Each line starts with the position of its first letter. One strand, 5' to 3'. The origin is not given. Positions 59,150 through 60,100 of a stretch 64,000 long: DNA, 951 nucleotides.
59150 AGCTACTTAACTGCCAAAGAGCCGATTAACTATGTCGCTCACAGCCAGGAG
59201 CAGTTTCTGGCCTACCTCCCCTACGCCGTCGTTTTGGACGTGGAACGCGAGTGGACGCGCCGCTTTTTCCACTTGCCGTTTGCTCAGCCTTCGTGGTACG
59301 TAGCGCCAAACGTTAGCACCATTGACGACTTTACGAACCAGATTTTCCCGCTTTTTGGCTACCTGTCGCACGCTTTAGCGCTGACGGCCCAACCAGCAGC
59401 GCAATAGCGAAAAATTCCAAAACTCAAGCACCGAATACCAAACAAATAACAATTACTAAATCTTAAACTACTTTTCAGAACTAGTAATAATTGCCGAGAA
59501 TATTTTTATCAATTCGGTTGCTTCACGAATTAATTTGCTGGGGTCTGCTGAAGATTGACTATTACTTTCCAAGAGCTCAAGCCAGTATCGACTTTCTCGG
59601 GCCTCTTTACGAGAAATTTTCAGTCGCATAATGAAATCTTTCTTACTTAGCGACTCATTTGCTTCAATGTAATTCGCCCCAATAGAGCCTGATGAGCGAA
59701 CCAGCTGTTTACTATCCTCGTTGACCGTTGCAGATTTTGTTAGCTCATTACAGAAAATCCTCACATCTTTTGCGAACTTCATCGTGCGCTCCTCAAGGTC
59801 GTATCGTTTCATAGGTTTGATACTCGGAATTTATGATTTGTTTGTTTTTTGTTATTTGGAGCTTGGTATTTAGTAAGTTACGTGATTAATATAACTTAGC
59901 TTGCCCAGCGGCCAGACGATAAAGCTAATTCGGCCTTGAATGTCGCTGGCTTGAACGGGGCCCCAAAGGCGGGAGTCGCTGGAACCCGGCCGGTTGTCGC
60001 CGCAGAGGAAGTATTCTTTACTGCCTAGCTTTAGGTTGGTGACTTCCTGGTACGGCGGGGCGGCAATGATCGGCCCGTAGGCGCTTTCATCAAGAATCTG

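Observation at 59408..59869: Four-helix-bundle (IVS-protein-like) gene sits where the element's central palindrome would be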

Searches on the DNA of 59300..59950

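Call 92: search_rna_families(source=window, start=59300, end=59950, threshold=evalue, max_evalue=1)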
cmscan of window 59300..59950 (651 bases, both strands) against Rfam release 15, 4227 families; matches with E-value up to 1: 0.
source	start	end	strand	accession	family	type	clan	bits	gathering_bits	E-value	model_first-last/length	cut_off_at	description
